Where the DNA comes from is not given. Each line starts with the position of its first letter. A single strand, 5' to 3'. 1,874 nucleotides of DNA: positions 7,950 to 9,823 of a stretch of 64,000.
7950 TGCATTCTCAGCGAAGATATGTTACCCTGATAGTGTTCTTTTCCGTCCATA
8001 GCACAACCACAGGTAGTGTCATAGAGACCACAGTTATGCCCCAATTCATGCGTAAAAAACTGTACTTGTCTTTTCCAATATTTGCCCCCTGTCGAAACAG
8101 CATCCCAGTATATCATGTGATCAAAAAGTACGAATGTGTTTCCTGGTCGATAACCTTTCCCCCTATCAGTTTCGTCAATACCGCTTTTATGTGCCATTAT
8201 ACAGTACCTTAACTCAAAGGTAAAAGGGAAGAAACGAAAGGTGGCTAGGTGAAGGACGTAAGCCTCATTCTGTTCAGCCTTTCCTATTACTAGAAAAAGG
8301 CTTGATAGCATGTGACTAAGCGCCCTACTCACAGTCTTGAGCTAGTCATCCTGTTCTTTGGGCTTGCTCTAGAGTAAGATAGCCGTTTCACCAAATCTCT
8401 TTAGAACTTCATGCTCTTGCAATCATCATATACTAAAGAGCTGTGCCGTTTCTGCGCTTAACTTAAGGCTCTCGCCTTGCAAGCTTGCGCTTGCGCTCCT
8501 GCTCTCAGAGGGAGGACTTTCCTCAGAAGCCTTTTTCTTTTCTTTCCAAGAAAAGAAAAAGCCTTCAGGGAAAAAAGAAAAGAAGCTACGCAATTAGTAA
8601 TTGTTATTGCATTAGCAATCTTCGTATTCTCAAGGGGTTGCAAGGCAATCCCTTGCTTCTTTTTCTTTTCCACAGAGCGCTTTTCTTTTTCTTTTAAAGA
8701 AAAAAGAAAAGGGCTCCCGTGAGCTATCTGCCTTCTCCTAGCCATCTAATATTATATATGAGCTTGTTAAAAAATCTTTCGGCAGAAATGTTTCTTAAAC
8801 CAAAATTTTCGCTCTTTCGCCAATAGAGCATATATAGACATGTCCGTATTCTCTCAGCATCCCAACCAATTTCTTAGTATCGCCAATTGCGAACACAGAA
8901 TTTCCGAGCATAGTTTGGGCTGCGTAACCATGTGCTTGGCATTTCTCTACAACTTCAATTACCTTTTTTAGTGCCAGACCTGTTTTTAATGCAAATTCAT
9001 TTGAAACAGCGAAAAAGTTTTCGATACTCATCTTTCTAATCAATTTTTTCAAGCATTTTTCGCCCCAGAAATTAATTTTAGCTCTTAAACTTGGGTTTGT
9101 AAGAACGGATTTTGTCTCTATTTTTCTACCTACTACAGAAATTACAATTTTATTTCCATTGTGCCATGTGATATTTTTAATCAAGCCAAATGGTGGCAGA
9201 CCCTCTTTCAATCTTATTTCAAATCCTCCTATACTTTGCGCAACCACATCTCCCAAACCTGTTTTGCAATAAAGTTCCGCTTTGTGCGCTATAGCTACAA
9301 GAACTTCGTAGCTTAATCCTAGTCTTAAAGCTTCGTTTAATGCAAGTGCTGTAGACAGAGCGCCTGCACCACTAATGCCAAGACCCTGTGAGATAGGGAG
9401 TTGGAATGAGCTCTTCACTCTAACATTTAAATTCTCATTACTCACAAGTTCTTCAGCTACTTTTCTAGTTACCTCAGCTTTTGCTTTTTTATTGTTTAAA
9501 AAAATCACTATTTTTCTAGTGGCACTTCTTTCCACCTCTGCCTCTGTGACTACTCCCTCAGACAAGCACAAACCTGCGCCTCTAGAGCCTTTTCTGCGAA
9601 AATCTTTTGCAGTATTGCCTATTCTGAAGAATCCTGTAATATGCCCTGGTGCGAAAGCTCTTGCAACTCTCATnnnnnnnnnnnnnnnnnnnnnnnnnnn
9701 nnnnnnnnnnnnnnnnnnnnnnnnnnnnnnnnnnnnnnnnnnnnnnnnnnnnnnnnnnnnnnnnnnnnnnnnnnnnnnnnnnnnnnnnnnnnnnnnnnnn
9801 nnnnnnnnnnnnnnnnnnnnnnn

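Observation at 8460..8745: Second, divergent copy (B) of the same structured element on the opposite strand, with compensatory stem changes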

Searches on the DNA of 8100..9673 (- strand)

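Call 9: search_rna_families(source=window, start=8100, end=8900, threshold=evalue, max_evalue=10, show_alignments=2)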
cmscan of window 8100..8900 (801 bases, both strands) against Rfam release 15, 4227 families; matches with E-value up to 10: 45.
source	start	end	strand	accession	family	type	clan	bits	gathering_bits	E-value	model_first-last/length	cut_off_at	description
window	8247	8538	-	RF00373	RNaseP_arch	Gene; ribozyme;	CL00002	133.7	84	3.3e-39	1-288/288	no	Archaeal RNase P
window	8517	8575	-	RF00639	mir-515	Gene; miRNA;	CL00096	27.7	68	0.0034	15-73/87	no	mir-515 microRNA precursor family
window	8515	8575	-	RF03566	mir-4875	Gene; miRNA;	-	27.5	90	0.003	1-73/73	no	mir-4875 microRNA precursor family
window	8515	8579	-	RF04239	mir-4679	Gene; miRNA;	-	27.5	88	0.0064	1-75/75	no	mir-4679 microRNA precursor family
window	8517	8575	+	RF00639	mir-515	Gene; miRNA;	CL00096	25.2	68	0.016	15-73/87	no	mir-515 microRNA precursor family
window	8521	8722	-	RF04207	MIR5048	Gene; miRNA;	-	24.7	160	0.0016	1-356/356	no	MIR5048 microRNA precursor family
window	8562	8734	+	RF01983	Pinc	Gene; lncRNA;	-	24.4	60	0.11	1-154/154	no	Pregnancy induced noncoding RNA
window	8515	8579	+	RF04239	mir-4679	Gene; miRNA;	-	22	88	0.18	1-75/75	no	mir-4679 microRNA precursor family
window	8517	8575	-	RF03872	MIR6426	Gene; miRNA;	-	21.5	96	0.17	1-84/84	no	MIR6426 microRNA precursor family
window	8676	8715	+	RF04239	mir-4679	Gene; miRNA;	-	20.5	88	0.43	1-75/75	no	mir-4679 microRNA precursor family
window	8676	8715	-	RF04239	mir-4679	Gene; miRNA;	-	19.3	88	0.92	1-75/75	no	mir-4679 microRNA precursor family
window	8520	8602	+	RF03096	RAGATH-19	Gene; sRNA;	-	19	85.6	2.2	1-141/141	no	RAGATH-19 RNA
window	8685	8712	+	RF00932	mir-471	Gene; miRNA;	-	18.7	80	0.66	20-47/66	no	mir-471 microRNA precursor family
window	8519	8572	-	RF00884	MIR815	Gene; miRNA;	-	18.7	63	1.1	1-81/81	no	MIR815 microRNA precursor family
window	8675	8716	-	RF02266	XIST_intron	Gene; lncRNA;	-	18.4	70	2.1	1-68/68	no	XIST 3' intron conserved motif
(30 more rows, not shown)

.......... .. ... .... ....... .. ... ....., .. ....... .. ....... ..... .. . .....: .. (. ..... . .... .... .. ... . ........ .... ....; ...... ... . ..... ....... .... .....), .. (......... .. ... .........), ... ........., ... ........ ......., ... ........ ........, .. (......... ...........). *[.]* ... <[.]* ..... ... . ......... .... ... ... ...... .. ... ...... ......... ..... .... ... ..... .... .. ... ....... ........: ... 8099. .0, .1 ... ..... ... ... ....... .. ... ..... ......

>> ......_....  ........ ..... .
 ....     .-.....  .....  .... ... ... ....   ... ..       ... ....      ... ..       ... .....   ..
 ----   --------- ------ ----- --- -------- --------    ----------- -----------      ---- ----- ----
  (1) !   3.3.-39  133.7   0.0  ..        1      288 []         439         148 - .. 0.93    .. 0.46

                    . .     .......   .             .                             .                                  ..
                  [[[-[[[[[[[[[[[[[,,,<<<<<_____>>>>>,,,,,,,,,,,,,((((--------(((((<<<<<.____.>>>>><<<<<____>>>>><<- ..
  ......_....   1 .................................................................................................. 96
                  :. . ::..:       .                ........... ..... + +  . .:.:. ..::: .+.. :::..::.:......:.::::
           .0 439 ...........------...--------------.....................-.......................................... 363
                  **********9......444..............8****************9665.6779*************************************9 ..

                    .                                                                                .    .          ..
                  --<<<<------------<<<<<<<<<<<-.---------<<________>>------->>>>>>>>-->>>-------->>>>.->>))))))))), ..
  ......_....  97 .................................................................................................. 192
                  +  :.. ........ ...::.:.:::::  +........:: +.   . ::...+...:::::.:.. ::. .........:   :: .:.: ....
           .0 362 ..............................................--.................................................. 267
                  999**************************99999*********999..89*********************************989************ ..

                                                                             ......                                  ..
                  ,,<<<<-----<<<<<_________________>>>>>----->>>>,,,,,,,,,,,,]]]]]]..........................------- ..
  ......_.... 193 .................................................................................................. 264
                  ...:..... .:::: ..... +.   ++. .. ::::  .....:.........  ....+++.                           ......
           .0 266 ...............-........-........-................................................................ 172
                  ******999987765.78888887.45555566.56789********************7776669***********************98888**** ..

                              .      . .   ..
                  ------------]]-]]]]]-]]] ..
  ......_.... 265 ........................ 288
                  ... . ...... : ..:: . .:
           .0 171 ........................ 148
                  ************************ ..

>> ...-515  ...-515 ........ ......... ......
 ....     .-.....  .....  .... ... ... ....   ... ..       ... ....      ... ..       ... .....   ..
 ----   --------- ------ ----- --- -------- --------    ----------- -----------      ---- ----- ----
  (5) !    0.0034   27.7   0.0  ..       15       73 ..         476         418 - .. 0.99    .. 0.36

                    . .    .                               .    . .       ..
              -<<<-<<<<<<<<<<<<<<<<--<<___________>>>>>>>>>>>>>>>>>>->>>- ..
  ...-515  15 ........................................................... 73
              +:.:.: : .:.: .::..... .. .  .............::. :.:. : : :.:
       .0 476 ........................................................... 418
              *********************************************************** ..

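Call 19: search_rna_families(sources=[L001, L003], threshold=gathering)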
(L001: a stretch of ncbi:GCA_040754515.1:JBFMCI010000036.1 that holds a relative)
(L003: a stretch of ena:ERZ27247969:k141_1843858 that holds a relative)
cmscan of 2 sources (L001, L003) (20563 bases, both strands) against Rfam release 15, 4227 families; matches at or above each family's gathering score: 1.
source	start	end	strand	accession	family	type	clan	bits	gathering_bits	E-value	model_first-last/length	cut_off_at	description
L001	6430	6824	+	RF00373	RNaseP_arch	Gene; ribozyme;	CL00002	159.4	84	7.8e-46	1-288/288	no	Archaeal RNase P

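Call 28: search_rna_families(sources=[L007, L008, L009], threshold=gathering)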
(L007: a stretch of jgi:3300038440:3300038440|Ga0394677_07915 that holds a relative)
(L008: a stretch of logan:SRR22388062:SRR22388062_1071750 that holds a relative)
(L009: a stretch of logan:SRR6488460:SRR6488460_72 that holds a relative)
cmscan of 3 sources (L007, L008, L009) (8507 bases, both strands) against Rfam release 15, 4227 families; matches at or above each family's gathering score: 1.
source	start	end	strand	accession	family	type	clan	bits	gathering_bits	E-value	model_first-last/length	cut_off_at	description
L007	1335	1659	+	RF00373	RNaseP_arch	Gene; ribozyme;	CL00002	176.5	84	1.4e-51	1-288/288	no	Archaeal RNase P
